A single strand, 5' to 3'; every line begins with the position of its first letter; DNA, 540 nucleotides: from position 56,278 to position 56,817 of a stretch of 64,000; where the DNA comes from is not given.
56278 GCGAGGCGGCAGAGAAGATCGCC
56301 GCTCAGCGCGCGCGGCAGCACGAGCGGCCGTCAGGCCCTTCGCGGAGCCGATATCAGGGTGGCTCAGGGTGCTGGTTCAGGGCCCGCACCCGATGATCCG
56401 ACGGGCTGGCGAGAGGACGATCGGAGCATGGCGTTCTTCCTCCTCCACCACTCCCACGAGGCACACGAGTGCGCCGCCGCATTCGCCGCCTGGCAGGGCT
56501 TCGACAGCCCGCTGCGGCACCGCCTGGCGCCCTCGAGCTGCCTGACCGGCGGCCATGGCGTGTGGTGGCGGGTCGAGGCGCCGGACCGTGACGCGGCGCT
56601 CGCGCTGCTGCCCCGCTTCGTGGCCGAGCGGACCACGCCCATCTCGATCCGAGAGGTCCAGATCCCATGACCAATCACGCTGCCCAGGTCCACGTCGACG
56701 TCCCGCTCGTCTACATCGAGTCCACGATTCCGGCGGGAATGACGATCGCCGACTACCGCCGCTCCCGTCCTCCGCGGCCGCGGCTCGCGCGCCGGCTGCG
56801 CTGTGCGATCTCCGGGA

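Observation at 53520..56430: The same TCAGGG direct-repeat element precedes three neighbouring transcription units next to a LAL regulator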

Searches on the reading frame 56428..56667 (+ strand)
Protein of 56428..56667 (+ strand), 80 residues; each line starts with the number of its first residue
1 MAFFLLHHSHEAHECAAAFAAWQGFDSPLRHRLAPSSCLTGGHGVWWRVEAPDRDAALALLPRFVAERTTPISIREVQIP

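Call 11: search_protein_families(library=pfam, proteins=[window:56428-56667:+], max_evalue=0.01)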
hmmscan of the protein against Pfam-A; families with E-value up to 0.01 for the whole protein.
window:56428-56667:+ (80 aa): 0 families

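Call 12: search_protein_families(library=ncbifam, proteins=[window:56428-56667:+], max_evalue=0.01)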
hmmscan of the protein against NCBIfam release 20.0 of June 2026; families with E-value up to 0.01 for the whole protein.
window:56428-56667:+ (80 aa): 0 families

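Call 13: find_homologous_proteins(query=window:56428-56667:+, max_evalue=0.001)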
Query window:56428-56667:+ (80 aa): 726 proteins with E <= 0.001 among 734 candidates; the best 120 are listed.
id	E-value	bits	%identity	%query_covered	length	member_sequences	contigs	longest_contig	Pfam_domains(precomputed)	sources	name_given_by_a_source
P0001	1.1e-44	167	95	100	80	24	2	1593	-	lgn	-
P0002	2.6e-42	160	89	100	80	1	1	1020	-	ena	-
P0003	7.9e-42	158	86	100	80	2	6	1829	-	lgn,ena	-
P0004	3.2e-40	153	85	100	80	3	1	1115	-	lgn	-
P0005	3.6e-40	153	84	100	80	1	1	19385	-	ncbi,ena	-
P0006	4.4e-40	153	86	100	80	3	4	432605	-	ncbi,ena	-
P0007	9.7e-40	152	84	100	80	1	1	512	-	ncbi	-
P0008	1.7e-39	151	83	100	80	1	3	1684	-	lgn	-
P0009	2.7e-39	150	83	100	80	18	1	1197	-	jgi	jgi:hypothetical protein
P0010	3.3e-39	150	85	100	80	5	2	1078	-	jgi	jgi:hypothetical protein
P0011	4.3e-39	150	84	100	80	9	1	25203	-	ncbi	ncbi:MAG: hypothetical protein ABW135_07080 [Thermoleophilaceae bacterium]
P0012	5.9e-39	149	83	100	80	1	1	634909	-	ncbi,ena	-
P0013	9.2e-39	149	84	100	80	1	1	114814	-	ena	-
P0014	1.2e-38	148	83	100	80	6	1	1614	-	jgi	jgi:hypothetical protein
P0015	2.1e-38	148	83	100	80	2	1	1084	-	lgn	-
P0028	4.8e-37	143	83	100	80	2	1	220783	-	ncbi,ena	-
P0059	2.0e-35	138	75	100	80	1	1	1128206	-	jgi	jgi:hypothetical protein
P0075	6.0e-35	136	75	100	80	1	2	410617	-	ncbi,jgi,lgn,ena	ncbi:MAG TPA: hypothetical protein VF712_00025 [Thermoleophilaceae bacterium]|jgi:hypothetical prote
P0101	1.9e-34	135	71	100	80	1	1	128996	-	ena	-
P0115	3.0e-34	134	75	100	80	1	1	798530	-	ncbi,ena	-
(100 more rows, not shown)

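Call 14: find_encoding_contigs(protein=P0006, flank=8000, max_places=2)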
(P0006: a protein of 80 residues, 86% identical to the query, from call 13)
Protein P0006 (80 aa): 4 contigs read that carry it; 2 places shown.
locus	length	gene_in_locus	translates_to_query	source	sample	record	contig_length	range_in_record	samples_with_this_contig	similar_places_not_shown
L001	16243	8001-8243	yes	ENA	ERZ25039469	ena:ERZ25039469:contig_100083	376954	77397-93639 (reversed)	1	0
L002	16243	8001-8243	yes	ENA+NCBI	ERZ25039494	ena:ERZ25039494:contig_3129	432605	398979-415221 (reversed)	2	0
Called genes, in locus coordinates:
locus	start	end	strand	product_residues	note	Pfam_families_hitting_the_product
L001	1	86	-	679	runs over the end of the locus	PF07719:TPR_2 (faint), PF00515:TPR_1 (faint), PF17874:TPR_MalT, PF13424:TPR_12, PF00196:GerE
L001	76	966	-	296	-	PF13191:AAA_16, PF13401:AAA_22 (faint)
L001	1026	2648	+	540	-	PF03176:MMPL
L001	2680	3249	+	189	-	PF03176:MMPL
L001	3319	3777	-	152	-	PF00196:GerE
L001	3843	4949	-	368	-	PF13424:TPR_12 (faint)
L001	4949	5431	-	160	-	-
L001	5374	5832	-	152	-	PF13191:AAA_16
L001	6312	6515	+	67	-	-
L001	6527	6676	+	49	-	-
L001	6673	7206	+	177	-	-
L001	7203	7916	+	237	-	PF00561:Abhydrolase_1 (weak), PF02129:Peptidase_S15, PF12146:Hydrolase_4, PF12697:Abhydrolase_6 (weak), PF00326:Peptidase_S9 (faint)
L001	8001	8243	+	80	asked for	-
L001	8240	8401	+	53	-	-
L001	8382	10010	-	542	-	PF00126:HTH_1, PF03466:LysR_substrate, PF01177:Asp_Glu_race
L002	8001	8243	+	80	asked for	-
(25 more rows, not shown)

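Call 15: find_encoding_contigs(protein=P0012, flank=8000, max_places=2)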
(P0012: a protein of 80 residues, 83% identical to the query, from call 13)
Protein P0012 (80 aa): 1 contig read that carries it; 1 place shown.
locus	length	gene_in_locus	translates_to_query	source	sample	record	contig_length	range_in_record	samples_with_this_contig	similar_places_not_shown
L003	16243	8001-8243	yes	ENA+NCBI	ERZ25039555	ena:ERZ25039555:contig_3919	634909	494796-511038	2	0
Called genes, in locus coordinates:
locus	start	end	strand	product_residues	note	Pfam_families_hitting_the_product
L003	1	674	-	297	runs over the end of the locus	PF00005:ABC_tran, PF13304:AAA_21 (weak)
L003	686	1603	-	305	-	PF00106:adh_short, PF08659:KR, PF13561:adh_short_C2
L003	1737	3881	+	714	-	PF12437:GSIII_N, PF00120:Gln-synt_C, PF18318:Gln-synt_C-ter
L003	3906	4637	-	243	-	PF13578:Methyltransf_24 (weak)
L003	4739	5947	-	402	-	PF04851:ResIII, PF00270:DEAD, PF00271:Helicase_C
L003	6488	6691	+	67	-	-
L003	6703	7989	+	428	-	PF00326:Peptidase_S9 (faint), PF02129:Peptidase_S15, PF12146:Hydrolase_4 (weak), PF12697:Abhydrolase_6 (weak)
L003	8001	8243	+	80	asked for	-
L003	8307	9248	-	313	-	PF00487:FA_desaturase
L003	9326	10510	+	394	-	PF25906:PucR-like_N, PF14361:RsbRD_N, PF13556:HTH_30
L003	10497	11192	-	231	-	-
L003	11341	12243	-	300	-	PF01145:Band_7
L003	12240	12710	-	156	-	PF01957:NfeD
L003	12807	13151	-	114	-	-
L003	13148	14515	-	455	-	PF00672:HAMP, PF00512:HisKA, PF02518:HATPase_c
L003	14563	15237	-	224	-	PF00072:Response_reg, PF00486:Trans_reg_C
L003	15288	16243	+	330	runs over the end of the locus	PF08240:ADH_N, PF00107:ADH_zinc_N, PF13602:ADH_zinc_N_2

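Call 16: find_encoding_contigs(protein=P0059, flank=8000, max_places=2)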
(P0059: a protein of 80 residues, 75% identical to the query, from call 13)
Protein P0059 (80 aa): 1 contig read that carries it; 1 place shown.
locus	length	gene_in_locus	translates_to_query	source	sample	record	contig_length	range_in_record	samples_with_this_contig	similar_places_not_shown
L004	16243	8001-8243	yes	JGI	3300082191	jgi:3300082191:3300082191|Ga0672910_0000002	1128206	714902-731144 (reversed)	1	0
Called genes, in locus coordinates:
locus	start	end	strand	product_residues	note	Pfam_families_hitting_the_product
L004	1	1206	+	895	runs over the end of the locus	-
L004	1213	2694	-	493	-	PF00324:AA_permease, PF13520:AA_permease_2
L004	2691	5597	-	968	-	PF13191:AAA_16, PF13401:AAA_22 (faint), PF13424:TPR_12 (faint), PF00196:GerE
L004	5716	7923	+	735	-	PF03176:MMPL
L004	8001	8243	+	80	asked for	-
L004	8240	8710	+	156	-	PF13160:DUF3995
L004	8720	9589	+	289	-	PF13489:Methyltransf_23, PF01135:PCMT, PF01209:Ubie_methyltran, PF05175:MTS (weak), PF08241:Methyltransf_11, PF08242:Methyltransf_12, PF13649:Methyltransf_25, PF13847:Methyltransf_31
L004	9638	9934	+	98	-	-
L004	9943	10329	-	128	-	PF00903:Glyoxalase, PF13669:Glyoxalase_4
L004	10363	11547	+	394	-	PF04389:Peptidase_M28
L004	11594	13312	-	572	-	PF00501:AMP-binding, PF23562:AMP-binding_C_3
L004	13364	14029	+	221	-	-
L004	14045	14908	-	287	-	PF12146:Hydrolase_4, PF00561:Abhydrolase_1, PF12697:Abhydrolase_6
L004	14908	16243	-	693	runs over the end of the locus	PF00270:DEAD, PF04851:ResIII, PF00271:Helicase_C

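Call 17: find_encoding_contigs(protein=P0075, flank=8000, max_places=2)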
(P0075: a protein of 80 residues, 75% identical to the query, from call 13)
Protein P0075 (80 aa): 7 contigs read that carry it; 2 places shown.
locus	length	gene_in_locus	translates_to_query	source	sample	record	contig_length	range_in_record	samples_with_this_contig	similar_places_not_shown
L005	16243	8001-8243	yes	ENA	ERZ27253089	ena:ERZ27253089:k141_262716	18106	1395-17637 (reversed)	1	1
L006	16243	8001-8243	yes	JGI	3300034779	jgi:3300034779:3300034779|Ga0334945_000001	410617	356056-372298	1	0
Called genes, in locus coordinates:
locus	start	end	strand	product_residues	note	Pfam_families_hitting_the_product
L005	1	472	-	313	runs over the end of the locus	?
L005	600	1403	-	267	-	PF24684:Vgb_lyase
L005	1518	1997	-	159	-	PF24684:Vgb_lyase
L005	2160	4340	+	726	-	PF03176:MMPL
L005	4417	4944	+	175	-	-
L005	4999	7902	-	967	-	PF13191:AAA_16, PF13401:AAA_22 (weak), PF07719:TPR_2 (faint), PF17874:TPR_MalT, PF13424:TPR_12 (weak), PF00196:GerE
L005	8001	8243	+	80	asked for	-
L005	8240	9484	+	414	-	PF00070:Pyr_redox (faint), PF07992:Pyr_redox_2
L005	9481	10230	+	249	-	PF00005:ABC_tran, PF13304:AAA_21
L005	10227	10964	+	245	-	PF01061:ABC2_membrane, PF12730:ABC2_membrane_4 (faint), PF12679:ABC2_membrane_2, PF12698:ABC2_membrane_3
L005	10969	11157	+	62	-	PF01361:Tautomerase, PF14552:Tautomerase_2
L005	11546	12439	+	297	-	-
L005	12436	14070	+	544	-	-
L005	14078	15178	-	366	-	PF24684:Vgb_lyase, PF07494:Reg_prop (faint), PF24684:Vgb_lyase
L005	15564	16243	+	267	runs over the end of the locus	PF08878:HamA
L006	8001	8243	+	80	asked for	-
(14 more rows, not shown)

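Call 18: find_encoding_contigs(protein=P0115, flank=8000, max_places=2)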
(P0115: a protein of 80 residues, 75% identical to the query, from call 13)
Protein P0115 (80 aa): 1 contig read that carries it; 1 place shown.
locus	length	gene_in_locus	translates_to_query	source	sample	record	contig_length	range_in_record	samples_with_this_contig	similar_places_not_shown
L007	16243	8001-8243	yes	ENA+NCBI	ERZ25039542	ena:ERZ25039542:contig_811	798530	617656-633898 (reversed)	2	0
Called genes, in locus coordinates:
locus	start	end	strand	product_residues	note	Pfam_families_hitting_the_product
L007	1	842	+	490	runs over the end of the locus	PF00083:Sugar_tr (weak), PF05977:MFS_3 (weak), PF07690:MFS_1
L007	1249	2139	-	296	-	PF00324:AA_permease, PF13520:AA_permease_2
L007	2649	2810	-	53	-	PF00196:GerE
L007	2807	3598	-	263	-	-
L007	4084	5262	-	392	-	PF13191:AAA_16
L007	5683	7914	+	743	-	PF03176:MMPL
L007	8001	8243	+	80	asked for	-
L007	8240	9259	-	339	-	PF00291:PALP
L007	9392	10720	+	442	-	-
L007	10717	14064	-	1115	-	PF01336:tRNA_anti-codon, PF00152:tRNA-synt_2, PF01409:tRNA-synt_2d (faint), PF09924:LPG_synthase_C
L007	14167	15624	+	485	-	PF00324:AA_permease, PF13520:AA_permease_2, PF13906:AA_permease_C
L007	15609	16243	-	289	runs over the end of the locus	PF00892:EamA (faint)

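Call 19: find_encoding_contigs(protein=P0028, flank=8000, max_places=2)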
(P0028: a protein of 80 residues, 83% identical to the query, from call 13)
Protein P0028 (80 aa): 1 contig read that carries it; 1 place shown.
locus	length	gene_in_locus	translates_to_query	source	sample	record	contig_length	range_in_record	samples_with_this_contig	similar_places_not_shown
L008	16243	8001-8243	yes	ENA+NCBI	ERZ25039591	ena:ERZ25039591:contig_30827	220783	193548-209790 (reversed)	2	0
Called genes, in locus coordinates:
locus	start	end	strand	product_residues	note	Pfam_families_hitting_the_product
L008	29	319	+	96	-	-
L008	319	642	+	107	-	-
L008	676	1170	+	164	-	PF03703:bPH_2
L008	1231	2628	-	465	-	PF13520:AA_permease_2, PF00324:AA_permease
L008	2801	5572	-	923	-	PF10923:BrxC_BrxD (weak), PF13191:AAA_16, PF13424:TPR_12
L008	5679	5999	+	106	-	-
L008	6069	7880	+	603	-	PF03176:MMPL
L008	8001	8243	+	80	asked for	-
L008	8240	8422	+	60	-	-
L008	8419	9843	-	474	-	PF00083:Sugar_tr, PF07690:MFS_1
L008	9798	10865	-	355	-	PF22029:PhyR_sigma2 (faint), PF04542:Sigma70_r2, PF08281:Sigma70_r4_2, PF04545:Sigma70_r4 (faint), PF12680:SnoaL_2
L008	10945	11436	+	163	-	PF01551:Peptidase_M23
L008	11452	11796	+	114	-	-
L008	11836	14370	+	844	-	PF00989:PAS, PF08448:PAS_4, PF13426:PAS_9, PF01590:GAF, PF13185:GAF_2, PF13492:GAF_3, PF07228:SpoIIE, PF13581:HATPase_c_2, +1 more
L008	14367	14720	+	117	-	PF01740:STAS, PF13466:STAS_2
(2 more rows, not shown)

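Call 20: find_encoding_contigs(protein=P0101, flank=8000, max_places=2)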
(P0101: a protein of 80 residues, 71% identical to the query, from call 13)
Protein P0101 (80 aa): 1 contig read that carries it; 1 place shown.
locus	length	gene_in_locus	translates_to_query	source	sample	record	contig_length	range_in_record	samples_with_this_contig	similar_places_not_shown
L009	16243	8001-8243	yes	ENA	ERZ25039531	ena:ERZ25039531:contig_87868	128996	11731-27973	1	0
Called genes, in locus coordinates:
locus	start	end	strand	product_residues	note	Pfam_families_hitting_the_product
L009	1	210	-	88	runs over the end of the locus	-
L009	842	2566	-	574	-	PF00005:ABC_tran, PF13304:AAA_21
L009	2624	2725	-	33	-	-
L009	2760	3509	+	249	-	-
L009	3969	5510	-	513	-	-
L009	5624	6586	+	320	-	-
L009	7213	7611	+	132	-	-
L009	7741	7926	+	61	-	-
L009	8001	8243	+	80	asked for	-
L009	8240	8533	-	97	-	PF02518:HATPase_c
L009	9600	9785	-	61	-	PF00486:Trans_reg_C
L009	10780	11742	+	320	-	-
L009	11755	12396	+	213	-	PF13460:NAD_binding_10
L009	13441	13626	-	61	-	-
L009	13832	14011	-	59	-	-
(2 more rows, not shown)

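Call 53: search_solved_structures(query=A2, max_evalue=1)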
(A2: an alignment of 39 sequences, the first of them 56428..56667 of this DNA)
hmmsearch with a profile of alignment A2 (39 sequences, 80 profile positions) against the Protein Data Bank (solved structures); distinct sequences matched with E-value up to 1: 0.

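Call 54: predict_structure(alignment_id=A2)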
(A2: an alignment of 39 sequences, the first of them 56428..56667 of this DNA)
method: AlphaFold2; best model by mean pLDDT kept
length: 80 residues; sequences in the alignment: 39
mean_pLDDT: 87.2   pTM: 0.74
mean pLDDT of the five models: 87.2, 81.9, 81.8, 77.3, 74.1
residues with pLDDT >= 90: 33; 70-90: 47; 50-70: 0; < 50: 0
segments of 3 or more residues with pLDDT < 50: none
pLDDT, mean of each block of 10 residues (from residue 1): 92 86 79 77 88 95 91 89
secondary structure, 60 per line:
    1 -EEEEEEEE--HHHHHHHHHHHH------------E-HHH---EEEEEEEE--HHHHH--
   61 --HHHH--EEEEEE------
elements in order: E2-9 H12-23 E44-51 H54-58 H63-66 E69-74

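Call 59: fold_search(model_id=the predicted structure, library=pdb)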
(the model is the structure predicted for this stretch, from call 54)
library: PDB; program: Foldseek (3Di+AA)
matches with E <= 10: 257; with E <= 0.001: 0
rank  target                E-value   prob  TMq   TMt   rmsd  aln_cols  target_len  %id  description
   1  3znj_9                9.1e-02  0.82  0.51  0.46   5.2        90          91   16  Crystal structure of unliganded ClcF from R.opacus 1CP in crystal form 1. (released 2013-03-06)
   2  3znu_A                1.0e-01  0.82  0.52  0.46   5.0        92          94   15  Crystal structure of ClcF in crystal form 2 (released 2013-02-27)
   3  3zo7_E                1.2e-01  0.69  0.46  0.42   5.1        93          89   16  Crystal structure of ClcFE27A with substrate (released 2013-03-06)
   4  3zo7_D                1.3e-01  0.77  0.51  0.47   5.1        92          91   15  Crystal structure of ClcFE27A with substrate (released 2013-03-06)
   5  4fpi_E                1.3e-01  0.66  0.45  0.42   5.4        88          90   17  Crystal Structure of 5-chloromuconolactone isomerase from Rhodococcus opacus 1CP (released 2013-04-24)
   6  3znu_I                1.4e-01  0.69  0.50  0.45   5.0        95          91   15  Crystal structure of ClcF in crystal form 2 (released 2013-02-27)
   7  3znj_3                1.5e-01  0.66  0.49  0.45   5.0        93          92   15  Crystal structure of unliganded ClcF from R.opacus 1CP in crystal form 1. (released 2013-03-06)
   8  3znu_H                1.7e-01  0.69  0.51  0.46   5.1        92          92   15  Crystal structure of ClcF in crystal form 2 (released 2013-02-27)
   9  4fpi_A                2.3e-01  0.54  0.46  0.41   5.3        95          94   16  Crystal Structure of 5-chloromuconolactone isomerase from Rhodococcus opacus 1CP (released 2013-04-24)
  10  3zo7_A                2.6e-01  0.63  0.52  0.47   4.8        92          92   15  Crystal structure of ClcFE27A with substrate (released 2013-03-06)
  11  3znj_2                2.9e-01  0.51  0.47  0.43   5.3        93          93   15  Crystal structure of unliganded ClcF from R.opacus 1CP in crystal form 1. (released 2013-03-06)
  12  4hl9_A                3.6e-01  0.57  0.53  0.47   6.1        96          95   14  Crystal structure of antibiotic biosynthesis monooxygenase (released 2012-10-31)
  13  4lbp                  3.8e-01  0.57  0.54  0.47   4.8        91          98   15  5-chloro-2-hydroxyhydroquinone dehydrochlorinase (TftG) from Burkholderia phenoliruptrix AC1100: Complex with 2,5-dihydr (released 2013-08-28)
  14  3zo7_B                4.0e-01  0.54  0.52  0.47   4.7        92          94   15  Crystal structure of ClcFE27A with substrate (released 2013-03-06)
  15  2cg4_A                6.4e-01  0.44  0.53  0.33   4.1        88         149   14  Structure of E.coli AsnC (released 2006-04-04)
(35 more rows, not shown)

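Call 81: search_protein_families(library=padloc, proteins=[window:56428-56667:+], max_evalue=0.01)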
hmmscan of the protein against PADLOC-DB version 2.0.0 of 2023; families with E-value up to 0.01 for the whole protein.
window:56428-56667:+ (80 aa): 0 families

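Call 82: search_protein_families(library=phrogs, proteins=[window:56428-56667:+], max_evalue=0.01)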
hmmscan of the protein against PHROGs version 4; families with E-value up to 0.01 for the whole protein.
window:56428-56667:+ (80 aa): 0 families
